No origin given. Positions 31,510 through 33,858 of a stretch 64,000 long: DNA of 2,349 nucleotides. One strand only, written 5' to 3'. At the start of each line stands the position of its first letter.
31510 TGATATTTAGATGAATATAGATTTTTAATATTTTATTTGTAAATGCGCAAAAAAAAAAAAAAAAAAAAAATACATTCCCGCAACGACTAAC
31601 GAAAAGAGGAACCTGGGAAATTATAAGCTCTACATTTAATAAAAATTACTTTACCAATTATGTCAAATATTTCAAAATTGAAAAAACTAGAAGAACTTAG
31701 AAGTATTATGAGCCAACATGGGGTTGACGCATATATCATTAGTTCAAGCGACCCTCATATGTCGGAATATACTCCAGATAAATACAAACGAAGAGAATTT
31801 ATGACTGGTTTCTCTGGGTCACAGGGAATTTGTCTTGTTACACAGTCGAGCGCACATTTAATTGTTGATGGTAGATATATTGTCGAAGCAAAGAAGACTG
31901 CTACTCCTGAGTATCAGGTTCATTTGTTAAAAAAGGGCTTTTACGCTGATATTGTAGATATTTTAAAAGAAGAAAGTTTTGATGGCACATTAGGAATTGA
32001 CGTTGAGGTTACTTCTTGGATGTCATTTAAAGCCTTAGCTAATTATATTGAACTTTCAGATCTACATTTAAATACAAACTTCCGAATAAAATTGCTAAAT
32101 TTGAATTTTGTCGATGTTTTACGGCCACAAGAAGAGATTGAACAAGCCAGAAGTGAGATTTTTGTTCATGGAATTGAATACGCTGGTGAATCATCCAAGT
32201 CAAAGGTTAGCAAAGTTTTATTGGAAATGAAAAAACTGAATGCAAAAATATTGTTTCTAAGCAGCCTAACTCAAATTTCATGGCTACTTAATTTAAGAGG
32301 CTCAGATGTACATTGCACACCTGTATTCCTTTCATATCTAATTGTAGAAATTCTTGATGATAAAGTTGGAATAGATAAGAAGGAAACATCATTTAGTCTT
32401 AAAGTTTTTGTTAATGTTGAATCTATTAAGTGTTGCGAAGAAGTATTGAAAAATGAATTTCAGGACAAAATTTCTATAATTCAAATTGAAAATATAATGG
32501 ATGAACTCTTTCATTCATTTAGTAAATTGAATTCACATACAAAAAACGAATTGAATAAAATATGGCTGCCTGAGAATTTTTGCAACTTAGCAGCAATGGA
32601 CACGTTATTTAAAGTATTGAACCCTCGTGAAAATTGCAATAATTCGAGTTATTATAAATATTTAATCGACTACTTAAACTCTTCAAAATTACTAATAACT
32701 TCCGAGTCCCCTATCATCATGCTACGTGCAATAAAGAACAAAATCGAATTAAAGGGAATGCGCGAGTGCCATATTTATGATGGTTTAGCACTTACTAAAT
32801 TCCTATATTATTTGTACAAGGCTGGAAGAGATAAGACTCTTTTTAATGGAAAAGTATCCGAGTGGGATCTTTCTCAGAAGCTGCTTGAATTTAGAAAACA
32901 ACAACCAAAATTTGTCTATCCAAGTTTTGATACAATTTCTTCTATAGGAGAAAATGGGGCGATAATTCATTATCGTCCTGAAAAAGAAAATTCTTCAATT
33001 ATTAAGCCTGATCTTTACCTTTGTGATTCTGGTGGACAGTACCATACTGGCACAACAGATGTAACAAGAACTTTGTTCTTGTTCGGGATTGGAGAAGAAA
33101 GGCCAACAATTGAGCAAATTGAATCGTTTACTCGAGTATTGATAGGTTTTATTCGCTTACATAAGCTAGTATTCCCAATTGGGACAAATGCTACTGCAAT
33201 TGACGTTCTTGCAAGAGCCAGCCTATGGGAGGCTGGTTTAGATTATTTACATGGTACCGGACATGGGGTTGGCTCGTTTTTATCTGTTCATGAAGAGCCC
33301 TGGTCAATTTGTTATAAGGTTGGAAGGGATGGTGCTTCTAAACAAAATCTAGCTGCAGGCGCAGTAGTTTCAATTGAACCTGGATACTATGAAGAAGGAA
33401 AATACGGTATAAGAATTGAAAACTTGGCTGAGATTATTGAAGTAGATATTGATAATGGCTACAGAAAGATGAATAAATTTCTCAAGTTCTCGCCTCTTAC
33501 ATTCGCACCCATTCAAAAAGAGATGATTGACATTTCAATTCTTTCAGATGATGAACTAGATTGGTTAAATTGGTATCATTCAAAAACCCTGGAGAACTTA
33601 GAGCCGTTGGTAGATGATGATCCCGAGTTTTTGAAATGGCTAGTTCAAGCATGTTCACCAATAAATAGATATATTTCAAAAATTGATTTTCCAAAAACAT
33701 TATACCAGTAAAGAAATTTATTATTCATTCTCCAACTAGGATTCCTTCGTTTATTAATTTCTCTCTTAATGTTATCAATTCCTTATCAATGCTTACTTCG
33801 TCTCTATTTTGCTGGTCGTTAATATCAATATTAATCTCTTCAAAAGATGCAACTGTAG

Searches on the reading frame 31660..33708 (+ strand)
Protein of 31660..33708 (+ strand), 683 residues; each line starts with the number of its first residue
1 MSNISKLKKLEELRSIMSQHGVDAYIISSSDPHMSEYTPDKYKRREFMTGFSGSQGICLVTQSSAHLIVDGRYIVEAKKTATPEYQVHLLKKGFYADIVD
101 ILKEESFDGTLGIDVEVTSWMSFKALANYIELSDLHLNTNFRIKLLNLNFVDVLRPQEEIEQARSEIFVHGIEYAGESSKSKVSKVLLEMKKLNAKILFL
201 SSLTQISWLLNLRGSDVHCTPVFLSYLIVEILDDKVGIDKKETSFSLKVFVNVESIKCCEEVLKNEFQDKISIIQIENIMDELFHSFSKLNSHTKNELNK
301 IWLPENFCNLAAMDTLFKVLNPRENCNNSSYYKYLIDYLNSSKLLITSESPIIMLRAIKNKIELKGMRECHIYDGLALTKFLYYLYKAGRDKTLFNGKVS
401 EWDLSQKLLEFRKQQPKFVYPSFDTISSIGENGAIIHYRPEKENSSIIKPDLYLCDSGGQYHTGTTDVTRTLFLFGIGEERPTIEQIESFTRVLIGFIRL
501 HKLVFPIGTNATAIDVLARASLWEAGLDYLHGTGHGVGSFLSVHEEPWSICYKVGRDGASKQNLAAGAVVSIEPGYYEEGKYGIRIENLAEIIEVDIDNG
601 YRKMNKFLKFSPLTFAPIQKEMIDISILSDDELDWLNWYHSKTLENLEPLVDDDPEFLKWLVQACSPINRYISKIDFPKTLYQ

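Call 12: list_cluster_members(proteins=[window:31660-33708:+, window:35873-37915:+, window:33728-35548:-])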
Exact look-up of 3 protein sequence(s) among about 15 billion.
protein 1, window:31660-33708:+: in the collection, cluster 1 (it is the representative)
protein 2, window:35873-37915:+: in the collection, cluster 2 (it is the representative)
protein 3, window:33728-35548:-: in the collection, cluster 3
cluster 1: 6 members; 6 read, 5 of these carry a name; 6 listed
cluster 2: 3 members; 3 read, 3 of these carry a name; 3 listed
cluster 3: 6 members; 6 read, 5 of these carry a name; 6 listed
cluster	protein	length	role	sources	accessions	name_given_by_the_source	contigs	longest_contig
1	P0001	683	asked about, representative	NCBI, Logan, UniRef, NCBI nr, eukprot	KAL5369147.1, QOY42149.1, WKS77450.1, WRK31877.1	aminopeptidase [Cryptosporidium parvum] | Uncharacterized protein n=3 Tax=Cryptosporidium parvum TaxID=5807 RepID=A0A7S7LGW5_CRYPV | Peptidase M24 [Cryptosporidium parvum]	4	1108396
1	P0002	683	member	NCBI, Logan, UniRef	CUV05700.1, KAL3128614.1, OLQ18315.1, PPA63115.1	unnamed protein product [Cryptosporidium hominis] | Peptidase M24 n=1 Tax=Cryptosporidium hominis TaxID=237895 RepID=A0A0S4TFI7_CRYHO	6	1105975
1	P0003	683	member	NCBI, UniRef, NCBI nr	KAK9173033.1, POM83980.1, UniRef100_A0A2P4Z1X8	Metallopeptidase family M24 family protein [Cryptosporidium meleagridis] | Metallopeptidase family M24 family protein n=1 Tax=Cryptosporidium meleagridis ...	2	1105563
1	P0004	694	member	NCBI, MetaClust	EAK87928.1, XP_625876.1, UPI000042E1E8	aminopeptidase, partial [Cryptosporidium parvum Iowa II] | status=active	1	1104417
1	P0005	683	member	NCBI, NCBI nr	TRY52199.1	Peptidase M24 [Cryptosporidium tyzzeri]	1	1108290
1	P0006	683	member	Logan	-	-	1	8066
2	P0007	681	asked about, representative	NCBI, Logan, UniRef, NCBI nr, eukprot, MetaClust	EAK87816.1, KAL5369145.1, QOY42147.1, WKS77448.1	vacuolar sorting protein VPS52/suppressor of actin Sac2-family protein [Cryptosporidium ... | Vacuolar sorting protein VPS52/suppressor of actin Sac2-family protein n=2 ... | QOY42147.1 hypothetical protein CPATCC_001757 [Cryptosporidium parvum]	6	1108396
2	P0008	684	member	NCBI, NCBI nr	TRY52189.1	Vacuolar sorting protein VPS52/suppressor of actin Sac2-family protein [Cryptosporidium ...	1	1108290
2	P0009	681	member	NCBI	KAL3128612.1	vacuolar sorting protein VPS52 [Cryptosporidium hominis]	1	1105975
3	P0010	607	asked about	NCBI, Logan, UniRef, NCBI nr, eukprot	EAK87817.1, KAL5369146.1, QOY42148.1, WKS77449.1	hypothetical protein [Cryptosporidium parvum Iowa II] | Uncharacterized protein n=2 Tax=Cryptosporidium parvum TaxID=5807 RepID=Q5CQX5_CRYPI | QOY42148.1 hypothetical protein CPATCC_001759 [Cryptosporidium parvum]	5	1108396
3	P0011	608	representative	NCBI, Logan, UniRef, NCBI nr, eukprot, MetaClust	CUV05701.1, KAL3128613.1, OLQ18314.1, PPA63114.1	unnamed protein product [Cryptosporidium hominis] | Uncharacterized protein n=2 Tax=Cryptosporidium hominis TaxID=237895 ... | hypothetical protein ChTU502y2012_408g0485 [Cryptosporidium hominis]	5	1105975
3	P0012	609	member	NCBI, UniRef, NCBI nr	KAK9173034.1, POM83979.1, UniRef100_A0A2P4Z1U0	hypothetical protein CmeUKMEL1_10100 [Cryptosporidium meleagridis] | Uncharacterized protein n=1 Tax=Cryptosporidium meleagridis TaxID=93969 ...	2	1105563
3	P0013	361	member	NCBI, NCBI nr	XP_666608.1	hypothetical protein [Cryptosporidium hominis TU502]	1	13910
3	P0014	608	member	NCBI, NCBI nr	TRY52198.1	Uncharacterized protein CTYZ_00002053 [Cryptosporidium tyzzeri]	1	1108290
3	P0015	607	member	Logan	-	-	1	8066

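Call 15: find_homologous_proteins(query=window:31660-33708:+, max_evalue=1e-30)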
Query window:31660-33708:+ (683 aa): 5237 proteins with E <= 1e-30 among 8000 candidates; the best 120 are listed.
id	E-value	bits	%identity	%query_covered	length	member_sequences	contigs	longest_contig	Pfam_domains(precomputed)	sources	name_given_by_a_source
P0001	0.0e+0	1552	100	100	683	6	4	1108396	PF16188.11,PF01321.25,PF00557.30,PF16189.12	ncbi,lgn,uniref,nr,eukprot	ncbi:aminopeptidase [Cryptosporidium parvum]|uniref:Uncharacterized protein n=3 Tax=Cryptosporidium 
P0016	0.0e+0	1350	86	100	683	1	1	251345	PF16188.11,PF01321.25,PF00557.30,PF16189.12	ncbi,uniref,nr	ncbi:Xaa-Pro aminopeptidase 1 [Cryptosporidium sp. chipmunk genotype I]|uniref:Xaa-Pro aminopeptidas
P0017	0.0e+0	1301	82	100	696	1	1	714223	PF16188.11,PF01321.25,PF00557.30,PF16189.12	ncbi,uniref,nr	ncbi:aminopeptidase [Cryptosporidium ubiquitum]|uniref:Aminopeptidase n=1 Tax=Cryptosporidium ubiqui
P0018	0.0e+0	1235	79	100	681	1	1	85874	PF16188.11,PF01321.25,PF00557.30,PF16189.12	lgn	-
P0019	0.0e+0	1122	77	95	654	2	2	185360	PF16188.11,PF01321.25,PF00557.30,PF16189.12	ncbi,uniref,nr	ncbi:aminopeptidase [Cryptosporidium canis]|uniref:Aminopeptidase n=1 Tax=Cryptosporidium canis TaxI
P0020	0.0e+0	1028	69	95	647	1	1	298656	PF16188.11,PF01321.25,PF00557.30,PF16189.12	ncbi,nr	ncbi:aminopeptidase P2 [Cryptosporidium felis]|nr:aminopeptidase P2 [Cryptosporidium felis]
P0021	4.8e-268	909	59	100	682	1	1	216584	PF16188.11,PF01321.25,PF00557.30,PF16189.12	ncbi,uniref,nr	ncbi:aminopeptidase [Cryptosporidium ryanae]|uniref:aminopeptidase n=1 Tax=Cryptosporidium ryanae Ta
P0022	3.0e-265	900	59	100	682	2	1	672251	PF16188.11,PF01321.25,PF00557.30,PF16189.12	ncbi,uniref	ncbi:aminopeptidase [Cryptosporidium xiaoi]|uniref:Aminopeptidase n=1 Tax=Cryptosporidium xiaoi TaxI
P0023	7.8e-221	753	52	100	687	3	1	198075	PF16188.11,PF01321.25,PF00557.30,PF16189.12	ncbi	ncbi:putative Xaa-Pro aminopeptidase 1 [Cryptosporidium serpentis]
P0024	7.9e-133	462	34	79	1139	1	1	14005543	PF16188.11,PF01321.25,PF00557.30,PF16189.12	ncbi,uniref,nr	ncbi:Xaa-Pro aminopeptidase 1-like 1 [Homarus americanus]|uniref:Xaa-Pro aminopeptidase 1-like 1 n=1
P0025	2.1e-118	415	37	98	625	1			PF16188.11,PF01321.25,PF00557.30,PF16189.12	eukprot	eukprot:TRINITY_DN13699_c0_g1_i1.p1 TRINITY_DN13699_c0_g1~~TRINITY_DN13699_c0_g1_i1.p1 ORF type:comp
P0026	2.6e-117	411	37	97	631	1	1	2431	PF16188.11,PF01321.25,PF00557.30,PF16189.12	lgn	-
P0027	4.6e-116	407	39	96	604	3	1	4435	PF16188.11,PF01321.25,PF00557.30,PF16189.12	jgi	-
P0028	3.7e-114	401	36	97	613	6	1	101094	PF16188.11,PF01321.25,PF00557.30,PF16189.12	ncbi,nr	ncbi:hypothetical protein EV174_000303 [Coemansia sp. RSA 2320]|nr:hypothetical protein EV174_000303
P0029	7.7e-112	393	37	97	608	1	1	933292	PF16188.11,PF01321.25,PF00557.30,PF16189.12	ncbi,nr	ncbi:Creatinase/aminopeptidase [Gongronella butleri]|nr:Creatinase/aminopeptidase [Gongronella butle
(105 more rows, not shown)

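Call 16: find_encoding_contigs(protein=P0017, flank=10000, max_places=1)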
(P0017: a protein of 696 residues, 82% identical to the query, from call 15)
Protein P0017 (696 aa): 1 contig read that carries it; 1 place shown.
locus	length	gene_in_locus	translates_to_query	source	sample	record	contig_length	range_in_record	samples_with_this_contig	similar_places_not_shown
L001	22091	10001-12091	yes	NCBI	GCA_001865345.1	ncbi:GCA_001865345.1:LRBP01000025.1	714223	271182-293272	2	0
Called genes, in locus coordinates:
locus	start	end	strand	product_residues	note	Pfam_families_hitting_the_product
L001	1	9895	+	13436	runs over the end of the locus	-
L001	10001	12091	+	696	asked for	PF01321:Creatinase_N, PF16189:Creatinase_N_2, PF00557:Peptidase_M24, PF16188:Peptidase_M24_C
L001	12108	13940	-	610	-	-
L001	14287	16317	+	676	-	PF04129:Vps52_CC (weak)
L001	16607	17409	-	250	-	PF00515:TPR_1 (faint), PF07719:TPR_2 (faint), PF14853:Fis1_TPR_C (faint)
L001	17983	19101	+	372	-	PF00847:AP2 (weak)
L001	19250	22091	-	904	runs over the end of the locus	PF02732:ERCC4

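Call 17: find_encoding_contigs(protein=P0020, flank=10000, max_places=1)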
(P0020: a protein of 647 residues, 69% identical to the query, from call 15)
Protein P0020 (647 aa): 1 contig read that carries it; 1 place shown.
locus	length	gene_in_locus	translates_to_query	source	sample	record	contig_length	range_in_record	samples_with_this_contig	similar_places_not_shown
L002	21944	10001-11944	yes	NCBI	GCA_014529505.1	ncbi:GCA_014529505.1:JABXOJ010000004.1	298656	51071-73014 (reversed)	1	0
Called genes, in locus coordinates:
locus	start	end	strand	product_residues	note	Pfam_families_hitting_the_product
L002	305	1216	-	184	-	-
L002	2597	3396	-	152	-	-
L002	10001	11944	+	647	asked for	PF01321:Creatinase_N (weak), PF16189:Creatinase_N_2, PF00557:Peptidase_M24, PF16188:Peptidase_M24_C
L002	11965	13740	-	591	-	-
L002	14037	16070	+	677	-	PF04129:Vps52_CC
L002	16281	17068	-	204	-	PF07719:TPR_2 (faint), PF13181:TPR_8 (faint), PF14853:Fis1_TPR_C (faint)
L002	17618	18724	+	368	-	PF00847:AP2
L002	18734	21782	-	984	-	PF02732:ERCC4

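Call 18: find_encoding_contigs(protein=P0021, flank=10000, max_places=1)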
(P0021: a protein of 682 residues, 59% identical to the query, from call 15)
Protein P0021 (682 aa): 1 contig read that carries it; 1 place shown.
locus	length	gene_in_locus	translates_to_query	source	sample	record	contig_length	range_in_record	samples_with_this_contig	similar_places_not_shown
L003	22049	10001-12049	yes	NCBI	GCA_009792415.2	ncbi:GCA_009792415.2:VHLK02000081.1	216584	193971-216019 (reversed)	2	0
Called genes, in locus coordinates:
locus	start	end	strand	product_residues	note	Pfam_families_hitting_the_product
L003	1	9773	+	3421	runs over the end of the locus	PF08240:ADH_N, PF00107:ADH_zinc_N, PF00106:adh_short, PF08659:KR, PF00550:PP-binding, PF00109:ketoacyl-synt, PF02801:Ketoacyl-synt_C, PF00698:Acyl_transf_1, +8 more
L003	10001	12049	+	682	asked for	PF01321:Creatinase_N, PF16189:Creatinase_N_2, PF00557:Peptidase_M24, PF16188:Peptidase_M24_C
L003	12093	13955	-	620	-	-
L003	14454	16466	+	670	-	PF04129:Vps52_CC (weak)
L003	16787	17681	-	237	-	PF07719:TPR_2 (faint), PF14853:Fis1_TPR_C (faint)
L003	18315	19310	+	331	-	PF00847:AP2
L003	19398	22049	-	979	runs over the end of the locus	PF02732:ERCC4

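Call 19: find_encoding_contigs(protein=P0023, flank=10000, max_places=1)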
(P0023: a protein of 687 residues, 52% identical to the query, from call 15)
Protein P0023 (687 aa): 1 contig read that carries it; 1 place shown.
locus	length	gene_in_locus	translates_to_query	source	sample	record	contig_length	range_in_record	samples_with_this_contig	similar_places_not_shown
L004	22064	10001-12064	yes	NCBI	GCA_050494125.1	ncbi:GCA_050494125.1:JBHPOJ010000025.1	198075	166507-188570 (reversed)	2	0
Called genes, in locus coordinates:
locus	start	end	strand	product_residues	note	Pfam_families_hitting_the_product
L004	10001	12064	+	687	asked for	PF01321:Creatinase_N, PF16189:Creatinase_N_2, PF00557:Peptidase_M24, PF16188:Peptidase_M24_C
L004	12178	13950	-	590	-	-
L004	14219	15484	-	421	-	-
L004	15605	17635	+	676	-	PF04129:Vps52_CC (weak)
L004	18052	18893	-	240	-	PF00515:TPR_1 (faint), PF07719:TPR_2 (faint), PF13428:TPR_14 (faint), PF14559:TPR_19 (faint), PF14853:Fis1_TPR_C (weak), PF12895:ANAPC3 (weak)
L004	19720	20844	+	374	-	PF00847:AP2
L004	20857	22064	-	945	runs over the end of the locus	PF02732:ERCC4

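Call 20: find_encoding_contigs(protein=P0016, flank=10000, max_places=1)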
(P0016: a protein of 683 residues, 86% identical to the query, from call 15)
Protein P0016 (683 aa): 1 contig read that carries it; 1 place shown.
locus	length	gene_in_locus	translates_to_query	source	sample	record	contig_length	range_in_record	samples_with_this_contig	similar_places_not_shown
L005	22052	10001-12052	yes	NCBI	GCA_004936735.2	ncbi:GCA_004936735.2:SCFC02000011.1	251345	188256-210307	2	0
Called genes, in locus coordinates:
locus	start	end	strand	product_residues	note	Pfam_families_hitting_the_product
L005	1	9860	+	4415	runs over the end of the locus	PF00550:PP-binding, PF00109:ketoacyl-synt, PF02801:Ketoacyl-synt_C, PF21089:PKS_DH_N, PF14765:PS-DH, PF08240:ADH_N, PF00107:ADH_zinc_N, PF08659:KR, +16 more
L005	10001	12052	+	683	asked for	PF01321:Creatinase_N, PF16189:Creatinase_N_2, PF00557:Peptidase_M24, PF16188:Peptidase_M24_C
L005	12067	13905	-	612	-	-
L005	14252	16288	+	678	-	-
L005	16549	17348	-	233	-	PF00515:TPR_1 (faint), PF07719:TPR_2 (faint), PF14853:Fis1_TPR_C (faint)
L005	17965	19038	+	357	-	PF00847:AP2 (faint)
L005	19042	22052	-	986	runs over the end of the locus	PF02732:ERCC4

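Call 21: find_encoding_contigs(protein=P0018, flank=10000, max_places=1)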
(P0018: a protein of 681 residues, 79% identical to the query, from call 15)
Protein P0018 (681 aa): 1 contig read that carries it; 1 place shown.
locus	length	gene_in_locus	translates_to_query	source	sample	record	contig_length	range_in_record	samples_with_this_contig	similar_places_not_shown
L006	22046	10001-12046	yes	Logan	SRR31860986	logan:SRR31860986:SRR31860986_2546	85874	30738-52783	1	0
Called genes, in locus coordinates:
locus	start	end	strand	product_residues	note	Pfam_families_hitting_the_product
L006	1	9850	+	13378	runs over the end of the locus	-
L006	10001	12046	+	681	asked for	PF01321:Creatinase_N, PF16189:Creatinase_N_2, PF00557:Peptidase_M24, PF16188:Peptidase_M24_C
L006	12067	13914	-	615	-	-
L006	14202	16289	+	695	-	-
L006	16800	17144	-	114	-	PF00515:TPR_1 (faint), PF07719:TPR_2 (faint), PF14853:Fis1_TPR_C (faint)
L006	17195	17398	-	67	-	-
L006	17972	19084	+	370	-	PF00847:AP2 (weak)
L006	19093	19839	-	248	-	PF02732:ERCC4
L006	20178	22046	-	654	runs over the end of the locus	-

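Call 22: find_encoding_contigs(protein=P0019, flank=10000, max_places=1)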
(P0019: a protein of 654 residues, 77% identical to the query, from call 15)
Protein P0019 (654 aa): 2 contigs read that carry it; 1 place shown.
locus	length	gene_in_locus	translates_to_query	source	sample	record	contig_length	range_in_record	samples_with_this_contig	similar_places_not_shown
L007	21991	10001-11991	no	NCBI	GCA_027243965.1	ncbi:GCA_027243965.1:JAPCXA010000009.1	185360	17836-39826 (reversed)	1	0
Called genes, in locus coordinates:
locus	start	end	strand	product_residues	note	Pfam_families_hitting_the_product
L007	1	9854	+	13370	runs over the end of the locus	-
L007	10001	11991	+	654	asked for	PF01321:Creatinase_N, PF16189:Creatinase_N_2, PF00557:Peptidase_M24, PF16188:Peptidase_M24_C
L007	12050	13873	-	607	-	-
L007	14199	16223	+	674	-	-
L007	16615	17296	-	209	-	PF00515:TPR_1 (faint), PF07719:TPR_2 (faint), PF14853:Fis1_TPR_C (weak)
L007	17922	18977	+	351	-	PF00847:AP2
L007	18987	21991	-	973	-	PF02732:ERCC4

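Call 23: find_encoding_contigs(protein=P0022, flank=10000, max_places=1)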
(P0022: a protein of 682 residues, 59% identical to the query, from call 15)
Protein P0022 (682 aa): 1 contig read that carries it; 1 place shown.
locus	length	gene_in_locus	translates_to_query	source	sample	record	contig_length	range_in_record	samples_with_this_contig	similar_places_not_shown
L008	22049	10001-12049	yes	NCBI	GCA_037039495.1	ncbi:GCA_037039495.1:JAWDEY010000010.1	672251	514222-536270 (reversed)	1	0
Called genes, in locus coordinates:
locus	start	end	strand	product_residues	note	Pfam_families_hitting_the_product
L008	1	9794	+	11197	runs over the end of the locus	-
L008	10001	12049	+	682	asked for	PF01321:Creatinase_N, PF16189:Creatinase_N_2, PF00557:Peptidase_M24, PF16188:Peptidase_M24_C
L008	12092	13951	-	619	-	-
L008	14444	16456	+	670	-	PF04129:Vps52_CC (weak)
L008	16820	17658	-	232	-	PF00515:TPR_1 (faint), PF07719:TPR_2 (faint), PF13181:TPR_8 (faint), PF14853:Fis1_TPR_C (faint), PF14559:TPR_19 (faint)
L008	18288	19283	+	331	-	PF00847:AP2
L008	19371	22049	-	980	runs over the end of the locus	PF02732:ERCC4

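Call 37: search_protein_families(library=pfam, proteins=[L005:8934-9857:+, L001:8963-9892:+, L006:8924-9847:+, L007:8928-9851:+, L002:8838-9761:+, L003:8847-9770:+, L008:8868-9791:+, L004:8003-8926:+], max_evalue=10)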
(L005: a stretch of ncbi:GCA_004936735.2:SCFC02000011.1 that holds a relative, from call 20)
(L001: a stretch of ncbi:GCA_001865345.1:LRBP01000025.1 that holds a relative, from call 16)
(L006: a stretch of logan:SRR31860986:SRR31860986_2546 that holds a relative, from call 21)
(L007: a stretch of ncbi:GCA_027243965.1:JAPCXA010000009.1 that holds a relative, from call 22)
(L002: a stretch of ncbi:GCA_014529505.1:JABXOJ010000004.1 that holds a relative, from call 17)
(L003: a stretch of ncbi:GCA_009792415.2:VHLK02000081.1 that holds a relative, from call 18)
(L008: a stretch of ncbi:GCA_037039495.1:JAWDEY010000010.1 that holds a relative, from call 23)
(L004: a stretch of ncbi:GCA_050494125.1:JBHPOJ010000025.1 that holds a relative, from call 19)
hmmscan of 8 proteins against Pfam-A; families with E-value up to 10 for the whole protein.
L005:8934-9857:+ (308 aa): 1 family
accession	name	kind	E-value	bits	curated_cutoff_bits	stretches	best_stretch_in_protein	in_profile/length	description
PF10230.15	LIDHydrolase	-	0.0037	17.5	27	1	75-184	52-157/262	Lipid-droplet associated hydrolase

L001:8963-9892:+ (310 aa): 4 families
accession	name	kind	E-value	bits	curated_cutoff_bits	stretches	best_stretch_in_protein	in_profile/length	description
PF22222.1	Cpf1_PI-like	-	0.075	14.1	27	1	182-242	13-71/91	CRISPR-associated endonuclease Cpf1 PI domain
PF06506.16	PrpR_N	-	0.1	12.6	29.1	1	174-243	39-106/167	Propionate catabolism activator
PF18630.7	Peptidase_M60_C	-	0.3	11.8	26.2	1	271-295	22-46/65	Peptidase M60 C-terminal domain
PF21194.3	TadZ-like_ARD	-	2.7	8.8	27.4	1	11-64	20-73/108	TadZ-like, receiver domain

L006:8924-9847:+ (308 aa): 0 families

L007:8928-9851:+ (308 aa): 0 families

L002:8838-9761:+ (308 aa): 2 families
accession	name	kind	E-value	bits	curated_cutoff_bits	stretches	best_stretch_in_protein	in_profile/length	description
PF16144.10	DUF4852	-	0.095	13.2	22.8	1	199-278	21-106/116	Domain of unknown function (DUF4852)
PF02780.25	Transketolase_C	-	0.2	12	25.9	1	104-189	8-89/124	Transketolase, C-terminal domain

L003:8847-9770:+ (308 aa): 0 families

L008:8868-9791:+ (308 aa): 1 family
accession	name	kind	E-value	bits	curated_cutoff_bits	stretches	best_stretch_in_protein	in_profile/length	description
PF23741.1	DUF7164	-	0.056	12.4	27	1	28-96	45-116/353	Domain of unknown function (DUF7164)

L004:8003-8926:+ (308 aa): 1 family
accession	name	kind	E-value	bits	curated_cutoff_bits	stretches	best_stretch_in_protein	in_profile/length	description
PF00975.26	Thioesterase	-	0.17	12.5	26.4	1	91-146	48-101/226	Thioesterase domain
